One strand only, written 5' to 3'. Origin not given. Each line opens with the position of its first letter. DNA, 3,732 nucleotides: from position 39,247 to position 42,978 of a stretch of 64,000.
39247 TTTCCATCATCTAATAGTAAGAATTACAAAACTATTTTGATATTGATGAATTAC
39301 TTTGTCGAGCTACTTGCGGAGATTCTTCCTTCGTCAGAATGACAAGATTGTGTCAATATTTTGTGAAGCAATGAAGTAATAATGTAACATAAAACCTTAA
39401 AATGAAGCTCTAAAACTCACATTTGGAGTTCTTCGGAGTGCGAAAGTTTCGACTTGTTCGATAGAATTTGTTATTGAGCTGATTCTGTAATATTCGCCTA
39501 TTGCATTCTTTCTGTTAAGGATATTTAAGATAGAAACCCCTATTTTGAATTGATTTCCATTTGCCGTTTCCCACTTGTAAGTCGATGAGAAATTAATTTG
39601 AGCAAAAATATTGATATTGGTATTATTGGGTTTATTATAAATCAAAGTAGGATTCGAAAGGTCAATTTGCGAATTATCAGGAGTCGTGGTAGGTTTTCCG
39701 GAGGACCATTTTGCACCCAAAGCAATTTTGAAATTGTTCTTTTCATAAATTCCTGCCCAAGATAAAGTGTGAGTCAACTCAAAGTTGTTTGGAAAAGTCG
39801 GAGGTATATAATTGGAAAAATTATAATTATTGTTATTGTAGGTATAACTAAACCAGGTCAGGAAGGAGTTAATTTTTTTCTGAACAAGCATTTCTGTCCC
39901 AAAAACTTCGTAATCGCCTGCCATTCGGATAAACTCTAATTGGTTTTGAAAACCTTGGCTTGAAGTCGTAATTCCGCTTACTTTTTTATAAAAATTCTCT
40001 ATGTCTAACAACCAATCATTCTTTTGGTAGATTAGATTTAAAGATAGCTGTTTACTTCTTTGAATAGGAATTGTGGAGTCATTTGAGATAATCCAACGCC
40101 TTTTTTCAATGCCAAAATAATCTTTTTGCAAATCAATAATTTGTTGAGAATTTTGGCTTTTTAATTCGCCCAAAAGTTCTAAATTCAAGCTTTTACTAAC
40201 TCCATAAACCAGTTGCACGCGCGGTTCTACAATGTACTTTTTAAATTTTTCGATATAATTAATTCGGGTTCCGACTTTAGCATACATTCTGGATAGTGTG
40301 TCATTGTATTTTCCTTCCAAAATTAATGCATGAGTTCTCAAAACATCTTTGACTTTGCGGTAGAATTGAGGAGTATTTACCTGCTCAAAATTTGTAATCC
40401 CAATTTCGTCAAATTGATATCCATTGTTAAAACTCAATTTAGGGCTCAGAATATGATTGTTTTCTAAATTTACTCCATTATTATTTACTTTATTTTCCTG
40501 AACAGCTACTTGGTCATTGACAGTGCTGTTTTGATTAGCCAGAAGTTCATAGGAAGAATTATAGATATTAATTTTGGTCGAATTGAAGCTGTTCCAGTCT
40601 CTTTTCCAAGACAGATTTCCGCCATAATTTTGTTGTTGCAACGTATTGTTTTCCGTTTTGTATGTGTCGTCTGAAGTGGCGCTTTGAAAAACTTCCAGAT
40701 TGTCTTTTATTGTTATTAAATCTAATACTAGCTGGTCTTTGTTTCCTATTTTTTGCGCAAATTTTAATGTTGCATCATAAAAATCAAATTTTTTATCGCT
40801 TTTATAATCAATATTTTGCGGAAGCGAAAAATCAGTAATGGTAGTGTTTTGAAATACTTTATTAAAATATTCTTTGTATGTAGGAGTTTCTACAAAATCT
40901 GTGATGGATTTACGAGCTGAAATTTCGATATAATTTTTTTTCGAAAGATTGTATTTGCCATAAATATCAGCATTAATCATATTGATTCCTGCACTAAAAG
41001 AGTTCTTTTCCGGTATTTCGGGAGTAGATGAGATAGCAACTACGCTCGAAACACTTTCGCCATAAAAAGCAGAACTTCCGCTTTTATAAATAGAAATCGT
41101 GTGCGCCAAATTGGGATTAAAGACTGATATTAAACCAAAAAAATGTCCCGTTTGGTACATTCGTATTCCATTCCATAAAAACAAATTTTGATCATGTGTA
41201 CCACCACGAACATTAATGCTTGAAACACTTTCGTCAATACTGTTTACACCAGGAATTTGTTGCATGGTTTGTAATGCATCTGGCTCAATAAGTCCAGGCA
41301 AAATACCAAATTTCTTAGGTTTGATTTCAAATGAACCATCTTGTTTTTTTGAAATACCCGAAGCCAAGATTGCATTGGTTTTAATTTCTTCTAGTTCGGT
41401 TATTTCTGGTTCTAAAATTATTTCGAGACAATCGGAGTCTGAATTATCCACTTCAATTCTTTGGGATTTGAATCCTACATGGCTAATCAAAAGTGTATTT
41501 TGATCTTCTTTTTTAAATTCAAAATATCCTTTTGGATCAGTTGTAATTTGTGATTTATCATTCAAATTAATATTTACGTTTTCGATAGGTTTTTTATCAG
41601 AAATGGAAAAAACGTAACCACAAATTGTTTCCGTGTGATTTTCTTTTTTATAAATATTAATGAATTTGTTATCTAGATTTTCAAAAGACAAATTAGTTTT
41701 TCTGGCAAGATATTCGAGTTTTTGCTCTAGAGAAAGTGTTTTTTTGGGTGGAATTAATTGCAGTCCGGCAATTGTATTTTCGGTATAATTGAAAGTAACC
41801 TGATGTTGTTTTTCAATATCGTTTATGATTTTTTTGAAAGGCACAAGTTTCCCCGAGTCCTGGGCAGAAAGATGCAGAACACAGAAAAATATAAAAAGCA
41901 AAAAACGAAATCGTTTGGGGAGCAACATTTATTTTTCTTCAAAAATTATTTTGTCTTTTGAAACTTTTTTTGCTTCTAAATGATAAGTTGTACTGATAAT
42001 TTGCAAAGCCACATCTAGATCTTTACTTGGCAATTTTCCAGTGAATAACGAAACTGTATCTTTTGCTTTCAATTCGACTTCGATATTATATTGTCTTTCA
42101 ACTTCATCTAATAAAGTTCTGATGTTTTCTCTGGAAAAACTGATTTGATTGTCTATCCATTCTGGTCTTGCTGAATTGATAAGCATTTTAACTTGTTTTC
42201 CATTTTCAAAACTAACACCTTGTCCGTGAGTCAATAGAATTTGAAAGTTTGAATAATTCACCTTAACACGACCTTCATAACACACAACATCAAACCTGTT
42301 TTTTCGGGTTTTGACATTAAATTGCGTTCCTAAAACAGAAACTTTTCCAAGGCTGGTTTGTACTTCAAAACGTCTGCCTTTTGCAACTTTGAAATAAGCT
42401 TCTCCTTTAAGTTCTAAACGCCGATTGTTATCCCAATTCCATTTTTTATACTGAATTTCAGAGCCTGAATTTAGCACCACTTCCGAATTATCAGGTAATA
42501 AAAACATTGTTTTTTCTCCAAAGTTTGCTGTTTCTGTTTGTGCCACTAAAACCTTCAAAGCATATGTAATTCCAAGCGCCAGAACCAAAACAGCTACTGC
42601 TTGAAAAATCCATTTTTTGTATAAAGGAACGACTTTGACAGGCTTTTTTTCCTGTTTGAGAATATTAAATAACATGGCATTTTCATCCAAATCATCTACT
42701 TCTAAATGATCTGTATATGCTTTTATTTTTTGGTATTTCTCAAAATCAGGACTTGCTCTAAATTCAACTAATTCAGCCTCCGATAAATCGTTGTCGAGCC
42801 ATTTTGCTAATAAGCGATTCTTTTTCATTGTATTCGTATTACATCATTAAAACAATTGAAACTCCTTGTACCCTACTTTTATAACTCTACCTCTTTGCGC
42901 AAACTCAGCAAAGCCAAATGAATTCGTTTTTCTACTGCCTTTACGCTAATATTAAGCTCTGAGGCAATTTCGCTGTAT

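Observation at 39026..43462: Exact bipartite motif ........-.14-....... in front of three transcription units defines a putative ECF sigma regulon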

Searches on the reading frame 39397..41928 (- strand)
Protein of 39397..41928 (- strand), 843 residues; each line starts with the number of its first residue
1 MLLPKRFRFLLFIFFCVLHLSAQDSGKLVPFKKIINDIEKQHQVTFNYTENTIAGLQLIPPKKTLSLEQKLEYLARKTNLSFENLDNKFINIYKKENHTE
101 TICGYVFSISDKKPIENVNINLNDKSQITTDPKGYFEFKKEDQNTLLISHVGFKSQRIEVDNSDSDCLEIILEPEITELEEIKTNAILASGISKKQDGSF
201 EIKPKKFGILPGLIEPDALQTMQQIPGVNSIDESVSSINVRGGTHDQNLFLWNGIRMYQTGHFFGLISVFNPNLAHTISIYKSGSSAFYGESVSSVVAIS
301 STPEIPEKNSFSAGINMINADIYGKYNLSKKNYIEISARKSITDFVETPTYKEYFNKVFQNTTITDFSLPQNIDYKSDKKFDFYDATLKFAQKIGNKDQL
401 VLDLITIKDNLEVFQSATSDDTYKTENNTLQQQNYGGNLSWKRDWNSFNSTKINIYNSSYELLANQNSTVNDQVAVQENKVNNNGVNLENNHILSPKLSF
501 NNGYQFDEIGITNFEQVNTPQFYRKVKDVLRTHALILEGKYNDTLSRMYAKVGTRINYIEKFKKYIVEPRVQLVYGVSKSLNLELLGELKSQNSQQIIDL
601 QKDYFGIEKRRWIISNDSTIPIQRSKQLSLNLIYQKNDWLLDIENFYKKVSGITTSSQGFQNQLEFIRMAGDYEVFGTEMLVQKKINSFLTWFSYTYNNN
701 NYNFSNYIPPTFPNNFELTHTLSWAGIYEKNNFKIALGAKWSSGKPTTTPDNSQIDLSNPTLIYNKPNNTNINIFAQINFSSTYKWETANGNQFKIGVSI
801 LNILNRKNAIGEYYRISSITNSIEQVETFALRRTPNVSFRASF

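Call 8: search_protein_families(library=pfam, proteins=[window:39397-41928:-], max_evalue=0.01)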
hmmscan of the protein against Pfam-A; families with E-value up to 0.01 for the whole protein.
window:39397-41928:- (843 aa): 3 families
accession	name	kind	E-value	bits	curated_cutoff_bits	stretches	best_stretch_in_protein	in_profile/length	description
PF13715.12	CarbopepD_reg_2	-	2.9e-12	46.9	32.2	1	102-182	1-86/88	CarboxypepD_reg-like domain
PF07715.20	Plug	-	8.9e-09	36.3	23.9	1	220-292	27-102/107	TonB-dependent Receptor Plug Domain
PF13620.12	CarboxypepD_reg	-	6.2e-06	26.9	32.3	1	101-161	1-70/82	Carboxypeptidase regulatory-like domain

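Call 17: search_protein_families(library=ncbifam, proteins=[window:39397-41928:-], max_evalue=0.001)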
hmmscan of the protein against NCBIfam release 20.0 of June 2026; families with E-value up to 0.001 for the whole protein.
window:39397-41928:- (843 aa): 1 family
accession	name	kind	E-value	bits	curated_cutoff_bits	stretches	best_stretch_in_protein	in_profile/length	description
NF053692.1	BamP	equivalog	1.5e-07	31.1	230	1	109-182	32-108/251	BamP family beta-barrel-assembly machinery protein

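Call 82: search_solved_structures(query=window:39397-41928:-, max_evalue=0.01)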
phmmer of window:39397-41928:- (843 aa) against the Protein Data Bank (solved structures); distinct sequences matched with E-value up to 0.01: 0.

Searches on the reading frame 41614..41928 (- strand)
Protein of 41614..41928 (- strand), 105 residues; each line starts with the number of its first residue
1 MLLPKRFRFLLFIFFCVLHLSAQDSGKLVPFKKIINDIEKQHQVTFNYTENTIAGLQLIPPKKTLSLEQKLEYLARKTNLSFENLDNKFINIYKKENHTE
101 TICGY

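Call 54: search_protein_families(library=pfam, proteins=[window:41614-41928:-], max_evalue=10)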
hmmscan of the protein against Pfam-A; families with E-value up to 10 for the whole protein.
window:41614-41928:- (105 aa): 4 families
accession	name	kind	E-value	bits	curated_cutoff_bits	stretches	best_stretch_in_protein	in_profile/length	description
PF16344.10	FecR_C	-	0.0014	19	24.4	1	29-89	7-67/70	FecR, C-terminal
PF07660.19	STN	-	0.023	14.9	28.4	1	45-95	2-52/52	Secretin and TonB N terminus short domain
PF21256.2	TetR_C_5-like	-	0.098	13.2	27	1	31-94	40-98/127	Tetracyclin repressor-like, C-terminal domain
PF05920.17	Homeobox_KN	-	0.12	12.7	24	1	68-91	13-36/40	Homeobox KN domain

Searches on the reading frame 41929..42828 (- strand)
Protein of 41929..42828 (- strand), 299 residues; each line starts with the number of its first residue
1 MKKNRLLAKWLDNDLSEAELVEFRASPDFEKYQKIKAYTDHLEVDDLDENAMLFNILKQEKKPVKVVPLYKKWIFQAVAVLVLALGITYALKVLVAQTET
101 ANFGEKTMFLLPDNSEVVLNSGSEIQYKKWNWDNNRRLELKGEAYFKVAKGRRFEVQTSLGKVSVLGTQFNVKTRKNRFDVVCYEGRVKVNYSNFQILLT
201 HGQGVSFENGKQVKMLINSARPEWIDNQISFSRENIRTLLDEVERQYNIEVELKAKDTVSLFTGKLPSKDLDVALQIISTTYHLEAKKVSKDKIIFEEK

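Call 8: search_protein_families(library=pfam, proteins=[window:41929-42828:-], max_evalue=0.01)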
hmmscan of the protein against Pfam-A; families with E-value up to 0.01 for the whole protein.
window:41929-42828:- (299 aa): 2 families
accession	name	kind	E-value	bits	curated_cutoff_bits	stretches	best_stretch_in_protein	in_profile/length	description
PF04773.18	FecR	-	2e-18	67.1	24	1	102-189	6-97/97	FecR protein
PF16344.10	FecR_C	-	4e-09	36.8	24.4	1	229-295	2-69/70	FecR, C-terminal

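Call 17: search_protein_families(library=ncbifam, proteins=[window:41929-42828:-], max_evalue=0.001)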
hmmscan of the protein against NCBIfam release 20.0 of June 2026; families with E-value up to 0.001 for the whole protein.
window:41929-42828:- (299 aa): 1 family
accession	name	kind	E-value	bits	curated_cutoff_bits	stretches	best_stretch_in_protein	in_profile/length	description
NF007296.1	PRK09774.1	equivalog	1.4e-13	50.7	385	1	92-290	101-304/313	ferric citrate uptake sigma factor regulator FecR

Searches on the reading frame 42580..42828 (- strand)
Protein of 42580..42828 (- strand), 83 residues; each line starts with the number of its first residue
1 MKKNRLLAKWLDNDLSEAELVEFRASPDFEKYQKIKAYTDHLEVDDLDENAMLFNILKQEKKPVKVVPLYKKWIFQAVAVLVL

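Call 54: search_protein_families(library=pfam, proteins=[window:42580-42828:-], max_evalue=10)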
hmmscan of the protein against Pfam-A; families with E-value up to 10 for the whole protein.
window:42580-42828:- (83 aa): 1 family
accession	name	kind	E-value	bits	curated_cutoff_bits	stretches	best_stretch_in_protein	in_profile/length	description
PF13490.11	zf-HC2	-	0.062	13.9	22.2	1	5-25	6-26/35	Putative zinc-finger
